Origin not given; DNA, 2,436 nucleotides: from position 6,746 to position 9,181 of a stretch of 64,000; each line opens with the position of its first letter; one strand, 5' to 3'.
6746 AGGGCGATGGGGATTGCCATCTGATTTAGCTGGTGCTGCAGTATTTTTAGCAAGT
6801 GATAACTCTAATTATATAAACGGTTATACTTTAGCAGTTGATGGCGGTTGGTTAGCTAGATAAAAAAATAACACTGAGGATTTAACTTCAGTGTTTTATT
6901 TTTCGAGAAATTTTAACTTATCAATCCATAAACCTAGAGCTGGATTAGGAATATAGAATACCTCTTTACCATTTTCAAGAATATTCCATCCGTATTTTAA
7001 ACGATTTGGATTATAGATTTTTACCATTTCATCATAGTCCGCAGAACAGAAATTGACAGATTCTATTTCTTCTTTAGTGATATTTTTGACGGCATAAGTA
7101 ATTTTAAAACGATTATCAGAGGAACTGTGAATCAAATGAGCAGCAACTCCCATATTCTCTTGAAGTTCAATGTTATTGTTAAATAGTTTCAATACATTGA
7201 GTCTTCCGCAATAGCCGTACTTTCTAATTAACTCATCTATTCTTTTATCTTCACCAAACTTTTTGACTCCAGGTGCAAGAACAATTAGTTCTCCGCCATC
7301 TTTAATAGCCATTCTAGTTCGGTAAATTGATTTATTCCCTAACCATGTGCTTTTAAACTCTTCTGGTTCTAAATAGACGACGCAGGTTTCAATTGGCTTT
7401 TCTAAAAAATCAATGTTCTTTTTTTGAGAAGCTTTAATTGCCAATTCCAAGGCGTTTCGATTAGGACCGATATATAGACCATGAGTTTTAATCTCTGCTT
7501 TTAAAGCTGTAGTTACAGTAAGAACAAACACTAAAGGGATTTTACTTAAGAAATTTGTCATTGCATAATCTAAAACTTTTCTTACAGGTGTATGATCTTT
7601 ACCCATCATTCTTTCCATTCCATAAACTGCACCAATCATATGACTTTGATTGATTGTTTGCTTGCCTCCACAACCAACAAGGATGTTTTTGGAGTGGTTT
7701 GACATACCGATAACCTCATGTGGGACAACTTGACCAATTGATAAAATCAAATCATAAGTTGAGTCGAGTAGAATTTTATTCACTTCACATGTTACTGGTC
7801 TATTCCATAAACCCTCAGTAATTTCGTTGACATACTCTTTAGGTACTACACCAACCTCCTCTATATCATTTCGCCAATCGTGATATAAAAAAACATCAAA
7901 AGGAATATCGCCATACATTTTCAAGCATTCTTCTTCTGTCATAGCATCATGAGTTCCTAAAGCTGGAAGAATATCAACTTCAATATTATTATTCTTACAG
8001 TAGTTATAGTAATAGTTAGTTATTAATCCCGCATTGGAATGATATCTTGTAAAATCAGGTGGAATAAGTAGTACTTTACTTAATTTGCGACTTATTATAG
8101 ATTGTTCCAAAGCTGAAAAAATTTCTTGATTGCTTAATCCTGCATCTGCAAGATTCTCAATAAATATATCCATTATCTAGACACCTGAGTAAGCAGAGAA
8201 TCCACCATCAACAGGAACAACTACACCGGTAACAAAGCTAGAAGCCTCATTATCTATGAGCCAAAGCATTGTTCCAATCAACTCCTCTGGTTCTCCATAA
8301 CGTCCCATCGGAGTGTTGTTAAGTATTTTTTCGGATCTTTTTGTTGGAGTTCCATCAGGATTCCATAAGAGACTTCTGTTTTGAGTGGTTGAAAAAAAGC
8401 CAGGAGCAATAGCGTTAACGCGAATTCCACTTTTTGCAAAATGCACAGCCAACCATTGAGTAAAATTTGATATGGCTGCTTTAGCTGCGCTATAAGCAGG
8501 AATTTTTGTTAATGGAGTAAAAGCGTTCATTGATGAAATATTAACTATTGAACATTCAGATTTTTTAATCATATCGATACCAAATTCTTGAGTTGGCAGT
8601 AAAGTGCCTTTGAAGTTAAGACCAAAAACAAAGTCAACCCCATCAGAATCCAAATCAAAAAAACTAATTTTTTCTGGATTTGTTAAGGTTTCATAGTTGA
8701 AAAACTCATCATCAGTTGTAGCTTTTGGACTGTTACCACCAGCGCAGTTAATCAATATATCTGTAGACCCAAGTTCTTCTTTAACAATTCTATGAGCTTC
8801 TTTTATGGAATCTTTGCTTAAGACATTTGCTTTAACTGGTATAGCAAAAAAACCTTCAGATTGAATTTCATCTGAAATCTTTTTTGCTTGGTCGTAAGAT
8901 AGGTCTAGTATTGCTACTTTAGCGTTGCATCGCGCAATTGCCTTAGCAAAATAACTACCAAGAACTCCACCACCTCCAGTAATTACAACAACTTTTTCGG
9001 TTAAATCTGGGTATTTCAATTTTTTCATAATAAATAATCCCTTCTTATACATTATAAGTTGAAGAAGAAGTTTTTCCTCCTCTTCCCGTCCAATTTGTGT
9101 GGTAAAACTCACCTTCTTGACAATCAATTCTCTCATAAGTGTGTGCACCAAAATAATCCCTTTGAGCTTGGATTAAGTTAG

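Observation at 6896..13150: Dehydratase-free hexuronate branch: UxaE-like, PfkB kinase, 6PGDH, SDR and a LarA-like epimerase in one operon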

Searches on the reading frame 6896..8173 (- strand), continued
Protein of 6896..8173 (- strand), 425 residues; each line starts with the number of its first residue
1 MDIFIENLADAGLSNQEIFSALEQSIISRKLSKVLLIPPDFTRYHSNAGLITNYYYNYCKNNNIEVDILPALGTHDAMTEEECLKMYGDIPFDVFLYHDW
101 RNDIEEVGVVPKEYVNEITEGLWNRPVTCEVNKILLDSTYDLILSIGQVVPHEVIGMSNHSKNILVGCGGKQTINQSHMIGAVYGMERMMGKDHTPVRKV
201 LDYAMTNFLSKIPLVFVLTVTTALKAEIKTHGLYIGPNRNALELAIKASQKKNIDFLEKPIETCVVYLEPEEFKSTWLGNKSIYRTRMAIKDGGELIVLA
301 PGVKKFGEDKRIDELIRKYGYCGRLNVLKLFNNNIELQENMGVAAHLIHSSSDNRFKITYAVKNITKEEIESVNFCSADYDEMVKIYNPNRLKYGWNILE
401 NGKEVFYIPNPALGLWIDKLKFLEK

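Call 65: find_encoding_contigs(protein=P0007, flank=10000, max_places=2)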
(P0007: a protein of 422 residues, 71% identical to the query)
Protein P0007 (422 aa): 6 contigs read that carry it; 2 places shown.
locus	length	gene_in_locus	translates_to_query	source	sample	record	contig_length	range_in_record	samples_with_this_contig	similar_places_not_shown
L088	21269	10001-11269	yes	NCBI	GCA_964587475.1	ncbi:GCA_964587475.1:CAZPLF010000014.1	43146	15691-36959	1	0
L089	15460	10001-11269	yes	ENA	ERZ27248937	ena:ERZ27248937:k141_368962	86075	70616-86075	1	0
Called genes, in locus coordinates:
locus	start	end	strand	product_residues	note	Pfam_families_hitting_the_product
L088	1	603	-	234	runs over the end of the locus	PF00005:ABC_tran, PF13304:AAA_21 (weak)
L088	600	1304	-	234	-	PF00528:BPD_transp_1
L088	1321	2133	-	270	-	PF00497:SBP_bac_3, PF10613:Lig_chan-Glu_bd (weak)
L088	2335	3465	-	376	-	PF25270:Khk, PF00294:PfkB (weak)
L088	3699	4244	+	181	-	PF12822:ECF_trnsprt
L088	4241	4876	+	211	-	PF00485:PRK (faint)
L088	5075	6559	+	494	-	PF16257:UxaE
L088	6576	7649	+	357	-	PF00294:PfkB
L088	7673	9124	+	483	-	PF03446:NAD_binding_2, PF00393:6PGD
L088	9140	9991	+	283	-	PF00106:adh_short, PF13561:adh_short_C2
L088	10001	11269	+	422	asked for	PF09861:Lar_N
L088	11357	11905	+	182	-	-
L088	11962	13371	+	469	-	PF03023:MurJ (faint), PF01554:MatE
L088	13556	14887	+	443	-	PF04851:ResIII, PF00270:DEAD, PF00271:Helicase_C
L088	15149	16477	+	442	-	-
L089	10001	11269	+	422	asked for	PF09861:Lar_N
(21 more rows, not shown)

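Call 80: predict_structure(alignment_id=A2)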
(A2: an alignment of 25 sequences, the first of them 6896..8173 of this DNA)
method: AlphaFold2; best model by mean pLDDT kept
length: 425 residues; sequences in the alignment: 25
mean_pLDDT: 87.7   pTM: 0.86
mean pLDDT of the five models: 87.7, 86.1, 85.5, 84.2, 83.8
residues with pLDDT >= 90: 220; 70-90: 178; 50-70: 20; < 50: 7
segments of 3 or more residues with pLDDT < 50: 154-158
pLDDT, mean of each block of 10 residues (from residue 1): 90 94 93 91 74 96 95 77 89 88 92 93 91 95 89 53 80 86 79 75 89 91 81 89 85 89 94 81 88 96 87 92 92 92 88 93 93 95 94 94 93 83 60
secondary structure, 60 per line:
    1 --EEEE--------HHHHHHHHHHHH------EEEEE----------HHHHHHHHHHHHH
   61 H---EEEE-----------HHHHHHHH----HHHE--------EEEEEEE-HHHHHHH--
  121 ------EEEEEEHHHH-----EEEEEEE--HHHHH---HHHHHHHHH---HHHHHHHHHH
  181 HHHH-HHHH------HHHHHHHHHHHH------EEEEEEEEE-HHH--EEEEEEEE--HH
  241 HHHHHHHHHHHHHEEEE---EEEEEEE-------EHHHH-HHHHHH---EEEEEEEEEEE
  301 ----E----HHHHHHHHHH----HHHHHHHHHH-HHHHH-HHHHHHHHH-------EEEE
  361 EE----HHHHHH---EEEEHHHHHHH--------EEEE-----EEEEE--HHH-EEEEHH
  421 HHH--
elements in order: E3-6 H15-26 E33-37 H48-61 E65-68 H80-87 E104-110 H112-118 E127-132 H133-136 E142-148 H151-155 H159-167 H171-184 H186-189 H196-207 E214-222 E229-236 H239-253 E254-257 E261-267 H276-279 H281-286 E290-300 H310-319 H324-333 H335-339 H341-349 E357-362 H367-372 E376-379 H380-386 E395-398 E404-408 E415-418 H419-423

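Call 82: fold_search(model_id=the predicted structure, library=pdb)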
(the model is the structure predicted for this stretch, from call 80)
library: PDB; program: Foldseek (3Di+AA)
matches with E <= 10: 1017; with E <= 0.001: 19
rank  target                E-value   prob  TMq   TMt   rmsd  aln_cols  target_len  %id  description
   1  4nar                  2.0e-27  1.00  0.82  0.83   3.3       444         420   24  Crystal Structure of the Q9WYS3 protein from Thermotoga maritima. Northeast Structural Genomics Consortium Target VR152 (released 2013-11-06)
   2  2yjg_A                6.3e-18  1.00  0.64  0.65   5.9       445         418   17  Structure of the lactate racemase apoprotein from Thermoanaerobacterium thermosaccharolyticum (released 2012-05-30)
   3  2yjg_B                2.4e-17  1.00  0.65  0.66   6.4       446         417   17  Structure of the lactate racemase apoprotein from Thermoanaerobacterium thermosaccharolyticum (released 2012-05-30)
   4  7s91                  5.6e-17  1.00  0.54  0.57   7.8       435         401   17  Structure of the malate racemase mar2 apoprotein from Thermoanaerobacterium thermosaccharolyticum at 2.25 angstroms reso (released 2021-10-13)
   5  6d6z                  3.6e-16  1.00  0.53  0.56   8.2       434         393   18  Structure of the malate racemase apoprotein from Thermoanaerobacterium thermosaccharolyticum (released 2019-04-24)
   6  6c1w_A                9.5e-16  1.00  0.71  0.70   5.0       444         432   15  A tethered niacin-derived pincer complex with a nickel-carbon or sulfite-carbon bond in lactate racemase (released 2018-03-14)
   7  8ezh                  1.1e-15  1.00  0.67  0.69   5.0       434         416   16  A tethered niacin-derived pincer complex with a nickel-carbon bond in lactate racemase R98A/R100A variant modeled with s (released 2023-01-25)
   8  5huq_B                2.1e-15  1.00  0.72  0.71   4.8       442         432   16  A tethered niacin-derived pincer complex with a nickel-carbon bond in lactate racemase (released 2016-02-10)
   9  9eia_B                2.9e-15  1.00  0.70  0.71   5.0       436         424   12  A broad-substrate spectrum lactate racemase A from Isosphaera pallida in complex with copurified D-lactate (released 2025-01-29)
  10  9eid                  3.0e-15  1.00  0.71  0.71   5.1       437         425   12  A broad-substrate spectrum lactate racemase A from Isosphaera pallida in complex with D-2-Hydroxybutyrate (released 2025-01-29)
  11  5huq_A                3.8e-15  1.00  0.68  0.67   5.6       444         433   16  A tethered niacin-derived pincer complex with a nickel-carbon bond in lactate racemase (released 2016-02-10)
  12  8ezf                  6.0e-15  1.00  0.69  0.70   5.4       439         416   18  A tethered niacin-derived pincer complex with a nickel-carbon or sulfite-carbon bond in lactate racemase R98A/R100A vari (released 2023-01-25)
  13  9eia_A                8.1e-14  1.00  0.71  0.71   5.0       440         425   12  A broad-substrate spectrum lactate racemase A from Isosphaera pallida in complex with copurified D-lactate (released 2025-01-29)
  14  9q3j_A                2.0e-13  1.00  0.54  0.51   8.0       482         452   10  Structures of LarA-like nickel-pincer nucleotide cofactor-utilizing enzyme with a single catalytic histidine residue f (released 2025-09-17)
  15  9q3k_A                4.3e-13  1.00  0.64  0.58   7.0       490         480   13  Structure of LarA-like nickel-pincer nucleotide cofactor-utilizing enzyme with a single catalytic histidine residue fr (released 2025-09-24)
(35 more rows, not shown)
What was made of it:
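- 6896..8173 (-): larAH18: a LarA-superfamily, nickel-pincer-nucleotide-type C2 epimerase of the GntE branch (425 aa). AF2 model pLDDT 87.7, and 4NAR is the best PDB match at TM 0.82 (calls 80, 82).
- Closest known: Thermotoga maritima UxaR-regulon galacturonate branch. Same: 4NAR is the best structural match of the window epimerase, at TM 0.82 (call 82).
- Its closest solved fold is the validated mannonate/gluconate 2-epimerase GntE2, 4NAR (call 82).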

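Call 84: search_protein_families(library=ncbifam, proteins=[L066:8530-9981:+, L035:1786-2622:+, L075:11218-12102:+, L007:11933-12733:+], max_evalue=0.00001)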
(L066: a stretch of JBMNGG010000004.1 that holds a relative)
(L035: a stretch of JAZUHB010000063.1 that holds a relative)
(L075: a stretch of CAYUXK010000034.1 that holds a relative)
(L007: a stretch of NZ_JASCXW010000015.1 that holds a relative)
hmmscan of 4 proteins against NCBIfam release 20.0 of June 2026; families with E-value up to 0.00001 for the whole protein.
L066:8530-9981:+ (483 aa): 12 families
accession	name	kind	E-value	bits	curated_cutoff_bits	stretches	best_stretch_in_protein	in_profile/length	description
TIGR01314.1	gntK_FGGY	equivalog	6.9e-85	285.5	648.55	1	5-474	3-488/505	gluconokinase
TIGR01312.1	XylB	equivalog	8.7e-77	258.7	380.25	1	7-477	3-481/481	xylulokinase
NF011601.0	PRK15027.1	equivalog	1.8e-35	122.3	912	1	66-478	67-478/484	xylulokinase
TIGR01311.1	glycerol_kin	equivalog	7e-32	110.4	590.35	1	14-464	13-479/496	glycerol kinase GlpK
TIGR02628.1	fuculo_kin_coli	equivalog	2.5e-26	92.7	470.9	1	80-446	84-450/465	L-fuculokinase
NF008187.0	PRK10939.1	equivalog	5.2e-26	91.3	528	1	44-478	50-502/521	autoinducer-2 kinase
NF000756.0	PRK00047.1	subfamily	4.5e-23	81.3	498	1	63-464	71-480/502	glycerol kinase GlpK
NF003154.0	PRK04123.1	equivalog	7.7e-21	74.4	428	1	116-481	145-539/554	ribulokinase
TIGR02627.1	rhamnulo_kin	equivalog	1.3e-18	66.8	527.95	1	54-212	56-212/454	rhamnulokinase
TIGR01234.1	L-ribulokinase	equivalog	2.8e-15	56.1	583.25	1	115-480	143-531/536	ribulokinase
NF007925.0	PRK10640.1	equivalog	4.2e-15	55.1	639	1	60-203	67-209/489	rhamnulokinase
TIGR01315.1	5C_CHO_kinase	subfamily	2.9e-12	46.1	408.7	1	319-478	364-536/541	FGGY family pentulose kinase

L035:1786-2622:+ (278 aa): 15 families
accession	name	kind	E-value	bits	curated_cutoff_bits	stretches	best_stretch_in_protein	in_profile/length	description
TIGR00099.1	Cof-subfamily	subfamily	2.1e-47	161.9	137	1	6-270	1-256/256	Cof-type HAD-IIB family hydrolase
NF007821.0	PRK10530.1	equivalog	1.4e-35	122.8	274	1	4-272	3-269/272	pyridoxal phosphatase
NF007806.0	PRK10513.1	equivalog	4e-32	111.7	273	2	171-274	168-268/270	sugar-phosphatase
NF045966.1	YcsE_rel_Pase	equivalog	3.5e-31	108.6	220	1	4-266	2-255/265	YcsE-related riboflavin metabolism phosphatase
NF002245.0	PRK01158.1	equivalog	4.4e-26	91.6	198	1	195-275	150-230/233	phosphoglycolate phosphatase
NF011705.0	PRK15126.1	equivalog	1.5e-24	86.7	336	1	5-253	3-239/272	HMP-PP phosphatase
NF008213.0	PRK10976.1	equivalog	2.9e-24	86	386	1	5-268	3-258/266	sugar/pyridoxal phosphate phosphatase YigL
TIGR01487.1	Pglycolate_arch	equivalog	4.6e-20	72.4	122.75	1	183-268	129-213/215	phosphoglycolate phosphatase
TIGR01484.1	HAD-SF-IIB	subfamily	6.9e-19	68.8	41.8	2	171-243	156-221/221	HAD-IIB family hydrolase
TIGR01482.1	SPP-subfamily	subfamily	3.2e-17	62.9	107.15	1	158-265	109-212/225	sucrose-phosphate phosphatase subfamily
TIGR01486.1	HAD-SF-IIB-MPGP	subfamily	1.6e-10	40.7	164.75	0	199-250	174-227/257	mannosyl-3-phosphoglycerate phosphatase family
TIGR02461.1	osmo_MPG_phos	equivalog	2.3e-08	34.4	244.35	0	198-238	180-221/227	mannosyl-3-phosphoglycerate phosphatase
NF001216.0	PRK00192.1-2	equivalog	1.6e-07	31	353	0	201-246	179-226/275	mannosyl-3-phosphoglycerate phosphatase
NF008350.0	PRK11133.1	equivalog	1.9e-06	27.2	413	1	201-244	246-290/324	phosphoserine phosphatase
TIGR02463.1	MPGP_rel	hypoth_equivalog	2.9e-06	27.2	282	0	198-241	170-213/216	mannosyl-3-phosphoglycerate phosphatase-related protein YedP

L075:11218-12102:+ (294 aa): 11 families
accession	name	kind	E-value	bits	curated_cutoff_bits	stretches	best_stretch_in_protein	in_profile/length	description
NF041577.1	nside_bi_sphtase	equivalog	4.3e-54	183.5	400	1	11-266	4-261/276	3',5'-nucleoside bisphosphate phosphatase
NF047791.1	RNaseRnm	equivalog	1.7e-45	155.4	375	1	11-273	3-264/275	RNase RNM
NF041661.1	Cycl_ph_dihydrol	equivalog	4.3e-26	91.8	500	1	12-258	1-247/259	phosphoribosyl 1,2-cyclic phosphate 1,2-diphosphodiesterase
NF038032.1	CehA_McbA_metalo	domain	3e-12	46.6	80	1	11-89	5-81/315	CehA/McbA family metallohydrolase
NF004981.0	PRK06361.1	equivalog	6.4e-11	42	117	1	11-72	2-71/217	histidinol phosphate phosphatase domain-containing protein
NF004225.0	PRK05672.1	subfamily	4.6e-09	34.9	939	1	6-89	2-89/1047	error-prone DNA polymerase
NF001688.0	PRK00448.1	equivalog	7.3e-09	33.7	873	1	7-79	335-409/1445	PolC-type DNA polymerase III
NF045780.1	TrlF_fam_ATP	equivalog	1.2e-07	30.8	350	1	12-86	9-96/944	TrlF family AAA-like ATPase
NF004226.0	PRK05673.1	equivalog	4.2e-07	28.2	1002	1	7-78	3-76/1146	DNA polymerase III subunit alpha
TIGR01405.1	polC_Gram_pos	equivalog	9.5e-07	26.9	1043.45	1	6-78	100-174/1211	DNA polymerase III subunit alpha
NF005298.0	PRK06826.1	equivalog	7.1e-06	24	1260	0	7-72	2-69/1151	DNA polymerase III subunit alpha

L007:11933-12733:+ (266 aa): 3 families
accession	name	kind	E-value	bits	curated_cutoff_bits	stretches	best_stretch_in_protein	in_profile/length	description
NF005807.0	PRK07667.1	equivalog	6.4e-13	48.7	221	1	92-261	14-192/193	kinase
NF005115.0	PRK06547.1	equivalog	8.6e-09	35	173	1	83-260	3-169/172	hypothetical protein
NF005576.0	PRK07261.1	equivalog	6.7e-06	25.9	224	0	97-132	2-37/171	DNA topology modulation protein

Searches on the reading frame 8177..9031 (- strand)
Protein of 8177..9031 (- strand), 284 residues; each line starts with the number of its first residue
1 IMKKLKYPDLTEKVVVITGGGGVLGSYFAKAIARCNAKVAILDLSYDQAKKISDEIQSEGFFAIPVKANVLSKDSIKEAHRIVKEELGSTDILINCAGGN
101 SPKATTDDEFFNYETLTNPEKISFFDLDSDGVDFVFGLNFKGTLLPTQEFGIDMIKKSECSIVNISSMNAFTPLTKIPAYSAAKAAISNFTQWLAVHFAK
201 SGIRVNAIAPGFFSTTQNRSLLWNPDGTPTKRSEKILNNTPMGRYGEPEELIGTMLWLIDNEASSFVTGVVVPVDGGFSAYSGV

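Call 5: search_protein_families(library=pfam, proteins=[window:8177-9031:-], max_evalue=0.01)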
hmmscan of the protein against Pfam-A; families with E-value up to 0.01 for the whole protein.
window:8177-9031:- (284 aa): 8 families
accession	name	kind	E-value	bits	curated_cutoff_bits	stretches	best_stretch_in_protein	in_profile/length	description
PF00106.31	adh_short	-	5.4e-41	140.7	26.6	1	13-220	1-189/195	short chain dehydrogenase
PF13561.12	adh_short_C2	-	6.1e-40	137.7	27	1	25-279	9-236/236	Enoyl-(Acyl carrier protein) reductase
PF01262.27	AlaDh_PNT_C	-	0.00021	21.2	23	1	13-97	30-100/214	Alanine dehydrogenase/PNT, C-terminal domain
PF01370.27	Epimerase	-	0.00075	19.4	20.9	1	15-106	1-81/240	NAD dependent epimerase/dehydratase family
PF08659.16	KR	-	0.0018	18.7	22.6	0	15-102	3-94/180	KR domain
PF01073.25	3Beta_HSD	-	0.0046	16.5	22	1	16-81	1-65/280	3-beta hydroxysteroid dehydrogenase/isomerase family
PF02719.21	Polysacc_synt_2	-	0.0053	16.4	20.2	1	15-80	1-73/293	Polysaccharide biosynthesis protein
PF02737.24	3HCDH_N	-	0.0078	16.6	22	0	16-77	4-61/180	3-hydroxyacyl-CoA dehydrogenase, NAD binding domain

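Call 6: search_protein_families(library=ncbifam, proteins=[window:8177-9031:-], max_evalue=0.01)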
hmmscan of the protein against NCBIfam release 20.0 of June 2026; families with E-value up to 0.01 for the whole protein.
window:8177-9031:- (284 aa): 229 families (the best 25 are shown)
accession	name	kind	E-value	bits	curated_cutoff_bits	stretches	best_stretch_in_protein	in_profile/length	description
NF006132.0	PRK08277.1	subfamily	3e-129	430.3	281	1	8-284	6-280/280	D-mannonate oxidoreductase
NF005559.1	PRK07231.1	subfamily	2.7e-49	167.9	215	1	10-278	2-247/249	glucose 1-dehydrogenase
NF006070.0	PRK08213.1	subfamily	7.4e-44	150.2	279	2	129-280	110-258/259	gluconate 5-dehydrogenase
NF004791.0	PRK06138.1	equivalog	5.1e-43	147.2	312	2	126-280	99-251/252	SDR family oxidoreductase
NF005853.0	PRK07774.1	equivalog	2.7e-42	144.9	303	1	9-278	3-246/250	SDR family oxidoreductase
NF004198.0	PRK05653.1-3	equivalog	7.7e-42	143.4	296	1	10-278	5-246/248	3-oxoacyl-ACP reductase FabG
NF052558.1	MBtsdlDhBudC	equivalog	2.8e-40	138.5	270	1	11-283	2-246/250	meso-2,3-butanediol dehydrogenase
NF009466.0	PRK12826.1-2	subfamily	4.7e-40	137.6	222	1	12-278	3-244/248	3-oxoacyl-ACP reductase FabG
NF005446.0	PRK07035.1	equivalog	6.2e-40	137.1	373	1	5-278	4-253/255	SDR family oxidoreductase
NF004774.0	PRK06114.1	equivalog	9e-40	136.6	360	1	9-280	13-261/262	SDR family oxidoreductase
TIGR01832.1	kduD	equivalog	2.2e-39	135.4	338.85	1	9-279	2-246/248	2-dehydro-3-deoxy-D-gluconate 5-dehydrogenase KduD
NF005983.0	PRK08085.1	equivalog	3.5e-39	135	408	1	10-279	7-251/254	gluconate 5-dehydrogenase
NF053701.1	CsHdxCHCADhChcB2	equivalog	1.2e-38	133.1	350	2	123-280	95-244/245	cis-4-hydroxycyclohexanecarboxylate dehydrogenase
NF005469.0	PRK07063.1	equivalog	1.5e-38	132.8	306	1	9-280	4-256/260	SDR family oxidoreductase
NF006493.1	PRK08936.1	subfamily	6.4e-38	130.5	420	1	7-282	2-254/261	glucose-1-dehydrogenase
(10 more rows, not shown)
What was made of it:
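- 8177..9028 (-): SDR-type fructuronate reductase / D-mannonate oxidoreductase (283 aa). The start has been corrected to 9028. NF006132 430.3 bits, cutoff 281 (call 6).
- Checked: | SDR | 8177-9028 | 283 aa | NF006132 'D-mannonate oxidoreductase' 430 bits, cutoff 281 (call 6) |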

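Call 59: search_solved_structures(query=window:8177-9031:-, max_evalue=1e-30)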
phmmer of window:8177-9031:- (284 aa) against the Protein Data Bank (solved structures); distinct sequences matched with E-value up to 1e-30: 1.
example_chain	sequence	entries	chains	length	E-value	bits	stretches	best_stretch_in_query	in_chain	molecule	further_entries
4wuv_A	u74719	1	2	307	2.6e-101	341.9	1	9-284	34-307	2-hydroxycyclohexanecarboxyl-CoA dehydrogenase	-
